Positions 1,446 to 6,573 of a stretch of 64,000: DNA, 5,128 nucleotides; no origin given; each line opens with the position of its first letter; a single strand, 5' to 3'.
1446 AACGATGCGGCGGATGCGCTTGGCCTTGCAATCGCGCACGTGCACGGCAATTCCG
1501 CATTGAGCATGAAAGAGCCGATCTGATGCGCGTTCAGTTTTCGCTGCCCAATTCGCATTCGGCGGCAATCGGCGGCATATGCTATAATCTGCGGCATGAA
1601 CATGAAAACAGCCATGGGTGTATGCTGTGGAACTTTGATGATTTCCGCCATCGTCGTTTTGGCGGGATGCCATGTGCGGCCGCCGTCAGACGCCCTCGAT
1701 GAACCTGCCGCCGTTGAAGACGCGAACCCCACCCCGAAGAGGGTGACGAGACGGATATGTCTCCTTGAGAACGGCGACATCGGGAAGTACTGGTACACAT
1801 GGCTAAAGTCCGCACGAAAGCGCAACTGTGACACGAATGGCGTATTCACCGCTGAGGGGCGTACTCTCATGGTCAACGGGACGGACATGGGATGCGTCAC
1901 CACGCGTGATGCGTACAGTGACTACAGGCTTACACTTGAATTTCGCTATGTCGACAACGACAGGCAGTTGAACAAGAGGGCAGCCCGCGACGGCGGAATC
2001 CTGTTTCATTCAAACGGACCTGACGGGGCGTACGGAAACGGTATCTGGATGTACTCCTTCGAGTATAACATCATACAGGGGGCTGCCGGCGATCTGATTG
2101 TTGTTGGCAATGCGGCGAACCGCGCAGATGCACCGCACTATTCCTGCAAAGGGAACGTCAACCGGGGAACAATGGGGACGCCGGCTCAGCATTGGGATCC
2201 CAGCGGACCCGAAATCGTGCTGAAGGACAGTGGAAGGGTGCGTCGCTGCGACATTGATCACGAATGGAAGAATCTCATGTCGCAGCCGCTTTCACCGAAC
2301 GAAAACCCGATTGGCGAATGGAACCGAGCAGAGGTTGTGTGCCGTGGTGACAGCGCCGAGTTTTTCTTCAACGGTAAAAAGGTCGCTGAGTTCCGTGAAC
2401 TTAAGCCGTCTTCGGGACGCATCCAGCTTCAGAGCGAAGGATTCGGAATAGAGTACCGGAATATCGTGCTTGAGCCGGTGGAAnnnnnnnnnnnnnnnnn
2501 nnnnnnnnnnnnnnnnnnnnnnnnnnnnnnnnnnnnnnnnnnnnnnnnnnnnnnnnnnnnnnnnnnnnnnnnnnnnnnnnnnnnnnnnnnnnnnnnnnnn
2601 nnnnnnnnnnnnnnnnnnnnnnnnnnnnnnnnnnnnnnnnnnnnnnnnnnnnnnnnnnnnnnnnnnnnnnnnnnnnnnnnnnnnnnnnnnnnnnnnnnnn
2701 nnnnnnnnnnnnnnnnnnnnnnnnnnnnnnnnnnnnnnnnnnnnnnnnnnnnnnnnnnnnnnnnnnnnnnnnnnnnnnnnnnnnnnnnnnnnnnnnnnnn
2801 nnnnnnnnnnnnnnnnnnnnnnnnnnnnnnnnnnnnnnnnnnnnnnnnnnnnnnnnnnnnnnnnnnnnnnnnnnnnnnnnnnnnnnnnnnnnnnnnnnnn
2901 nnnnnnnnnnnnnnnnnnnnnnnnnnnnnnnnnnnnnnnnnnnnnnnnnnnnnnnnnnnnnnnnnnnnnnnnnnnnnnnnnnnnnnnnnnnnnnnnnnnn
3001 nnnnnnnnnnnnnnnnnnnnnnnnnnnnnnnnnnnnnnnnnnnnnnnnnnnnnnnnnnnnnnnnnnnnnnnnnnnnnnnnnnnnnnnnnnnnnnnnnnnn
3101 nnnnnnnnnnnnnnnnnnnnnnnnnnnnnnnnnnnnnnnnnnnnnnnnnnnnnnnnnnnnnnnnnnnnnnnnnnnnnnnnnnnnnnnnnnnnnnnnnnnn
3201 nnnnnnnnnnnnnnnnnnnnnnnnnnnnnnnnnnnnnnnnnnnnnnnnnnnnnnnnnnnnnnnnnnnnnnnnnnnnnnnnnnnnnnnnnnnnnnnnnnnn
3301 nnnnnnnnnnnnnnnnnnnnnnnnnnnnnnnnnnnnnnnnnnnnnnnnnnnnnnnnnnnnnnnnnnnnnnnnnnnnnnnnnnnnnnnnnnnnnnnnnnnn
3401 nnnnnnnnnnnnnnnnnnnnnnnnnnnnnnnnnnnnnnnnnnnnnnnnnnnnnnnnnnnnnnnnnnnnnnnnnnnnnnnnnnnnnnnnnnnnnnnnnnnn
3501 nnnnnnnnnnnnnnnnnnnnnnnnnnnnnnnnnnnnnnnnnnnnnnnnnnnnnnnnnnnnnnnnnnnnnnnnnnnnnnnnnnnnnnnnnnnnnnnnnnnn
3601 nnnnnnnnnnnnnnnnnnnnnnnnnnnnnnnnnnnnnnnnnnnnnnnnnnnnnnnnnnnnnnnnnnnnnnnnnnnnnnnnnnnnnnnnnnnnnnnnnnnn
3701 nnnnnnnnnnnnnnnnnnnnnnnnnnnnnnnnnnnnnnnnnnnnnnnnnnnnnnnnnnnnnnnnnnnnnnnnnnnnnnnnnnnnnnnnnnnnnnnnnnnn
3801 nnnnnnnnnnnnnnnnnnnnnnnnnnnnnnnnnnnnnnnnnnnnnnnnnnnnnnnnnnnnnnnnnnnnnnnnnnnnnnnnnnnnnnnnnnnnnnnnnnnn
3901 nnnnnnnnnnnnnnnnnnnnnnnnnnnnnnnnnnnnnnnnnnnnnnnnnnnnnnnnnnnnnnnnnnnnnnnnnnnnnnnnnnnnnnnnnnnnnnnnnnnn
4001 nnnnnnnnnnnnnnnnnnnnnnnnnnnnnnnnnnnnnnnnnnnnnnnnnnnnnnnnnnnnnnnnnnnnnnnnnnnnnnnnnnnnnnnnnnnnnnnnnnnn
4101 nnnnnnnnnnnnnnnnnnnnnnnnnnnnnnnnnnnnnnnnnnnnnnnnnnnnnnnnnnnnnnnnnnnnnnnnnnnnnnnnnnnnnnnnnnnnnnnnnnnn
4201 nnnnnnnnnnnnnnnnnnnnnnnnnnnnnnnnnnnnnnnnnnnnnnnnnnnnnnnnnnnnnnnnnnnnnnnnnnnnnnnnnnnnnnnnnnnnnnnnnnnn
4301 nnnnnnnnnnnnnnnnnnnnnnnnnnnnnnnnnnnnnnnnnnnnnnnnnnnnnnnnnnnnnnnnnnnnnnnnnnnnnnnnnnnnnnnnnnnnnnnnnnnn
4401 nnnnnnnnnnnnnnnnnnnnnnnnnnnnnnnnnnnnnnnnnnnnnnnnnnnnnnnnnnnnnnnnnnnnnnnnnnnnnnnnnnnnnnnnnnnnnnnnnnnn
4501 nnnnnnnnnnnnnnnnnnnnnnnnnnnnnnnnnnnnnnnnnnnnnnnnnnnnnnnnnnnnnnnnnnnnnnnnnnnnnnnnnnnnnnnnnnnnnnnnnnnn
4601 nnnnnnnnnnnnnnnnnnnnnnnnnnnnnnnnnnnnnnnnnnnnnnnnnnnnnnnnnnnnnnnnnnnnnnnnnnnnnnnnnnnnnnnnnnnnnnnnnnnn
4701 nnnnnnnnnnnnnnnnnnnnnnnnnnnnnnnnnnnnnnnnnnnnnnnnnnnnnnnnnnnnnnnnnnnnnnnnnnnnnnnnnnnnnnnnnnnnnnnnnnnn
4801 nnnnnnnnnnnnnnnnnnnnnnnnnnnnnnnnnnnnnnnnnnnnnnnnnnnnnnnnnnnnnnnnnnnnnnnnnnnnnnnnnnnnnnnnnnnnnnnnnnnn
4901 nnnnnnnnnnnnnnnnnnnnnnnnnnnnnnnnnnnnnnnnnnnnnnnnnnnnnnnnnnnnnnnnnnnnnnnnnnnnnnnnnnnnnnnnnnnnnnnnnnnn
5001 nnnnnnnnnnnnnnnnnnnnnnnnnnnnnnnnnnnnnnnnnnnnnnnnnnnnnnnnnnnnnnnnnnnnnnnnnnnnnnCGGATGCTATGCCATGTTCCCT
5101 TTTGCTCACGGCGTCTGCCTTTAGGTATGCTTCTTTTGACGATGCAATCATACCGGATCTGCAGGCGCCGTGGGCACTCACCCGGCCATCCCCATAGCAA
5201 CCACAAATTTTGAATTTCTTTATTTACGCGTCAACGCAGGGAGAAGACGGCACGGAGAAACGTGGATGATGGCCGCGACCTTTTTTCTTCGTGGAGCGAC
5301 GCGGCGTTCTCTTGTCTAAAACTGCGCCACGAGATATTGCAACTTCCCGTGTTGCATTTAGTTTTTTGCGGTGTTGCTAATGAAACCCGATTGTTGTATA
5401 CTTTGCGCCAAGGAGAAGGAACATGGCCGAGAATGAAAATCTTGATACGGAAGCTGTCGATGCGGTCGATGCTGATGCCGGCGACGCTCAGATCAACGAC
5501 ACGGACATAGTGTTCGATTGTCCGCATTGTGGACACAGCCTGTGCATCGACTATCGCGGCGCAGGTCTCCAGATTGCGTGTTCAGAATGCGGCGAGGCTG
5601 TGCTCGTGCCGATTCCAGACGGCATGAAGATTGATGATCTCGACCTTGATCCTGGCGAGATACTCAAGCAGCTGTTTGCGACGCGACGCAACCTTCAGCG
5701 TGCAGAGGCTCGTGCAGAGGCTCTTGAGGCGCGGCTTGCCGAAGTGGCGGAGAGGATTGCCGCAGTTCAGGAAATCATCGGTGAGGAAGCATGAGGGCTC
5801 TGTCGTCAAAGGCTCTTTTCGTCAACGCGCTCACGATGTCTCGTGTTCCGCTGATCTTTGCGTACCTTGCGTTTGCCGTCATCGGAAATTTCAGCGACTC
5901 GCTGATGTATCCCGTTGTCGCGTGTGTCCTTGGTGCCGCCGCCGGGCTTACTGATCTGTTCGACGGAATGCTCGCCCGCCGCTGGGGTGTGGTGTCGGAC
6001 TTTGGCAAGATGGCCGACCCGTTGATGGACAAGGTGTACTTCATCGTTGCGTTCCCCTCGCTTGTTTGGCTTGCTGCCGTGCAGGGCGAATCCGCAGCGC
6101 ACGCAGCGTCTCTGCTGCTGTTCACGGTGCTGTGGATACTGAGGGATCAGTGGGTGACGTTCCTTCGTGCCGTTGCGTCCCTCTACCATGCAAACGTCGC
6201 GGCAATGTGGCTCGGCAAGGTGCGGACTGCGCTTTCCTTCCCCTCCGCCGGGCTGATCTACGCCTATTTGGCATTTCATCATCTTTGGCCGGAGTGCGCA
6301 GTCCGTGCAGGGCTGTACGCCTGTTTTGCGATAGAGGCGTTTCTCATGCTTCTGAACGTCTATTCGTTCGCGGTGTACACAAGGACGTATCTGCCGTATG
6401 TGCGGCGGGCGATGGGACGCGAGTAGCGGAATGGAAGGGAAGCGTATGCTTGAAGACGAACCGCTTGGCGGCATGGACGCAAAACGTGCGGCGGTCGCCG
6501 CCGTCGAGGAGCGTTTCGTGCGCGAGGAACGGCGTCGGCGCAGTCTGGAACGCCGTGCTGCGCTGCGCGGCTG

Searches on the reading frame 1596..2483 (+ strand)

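Call 26: search_protein_families(library=pfam, proteins=[window:1596-2483:+], max_evalue=0.00001)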
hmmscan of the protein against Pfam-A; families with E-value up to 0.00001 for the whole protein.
window:1596-2483:+ (296 aa): 1 family
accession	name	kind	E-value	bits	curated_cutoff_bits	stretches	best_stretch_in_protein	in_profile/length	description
PF06439.18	3keto-disac_hyd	-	7.4e-23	82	26.8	1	66-292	14-186/187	3-keto-disaccharide hydrolase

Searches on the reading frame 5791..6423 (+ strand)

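Call 26: search_protein_families(library=pfam, proteins=[window:5791-6423:+], max_evalue=0.00001)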
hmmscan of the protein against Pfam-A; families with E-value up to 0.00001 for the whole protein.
window:5791-6423:+ (211 aa): 1 family
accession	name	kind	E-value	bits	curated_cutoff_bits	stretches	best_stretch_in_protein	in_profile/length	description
PF01066.26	CDP-OH_P_transf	-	4.9e-23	82.7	22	1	12-159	5-136/152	CDP-alcohol phosphatidyltransferase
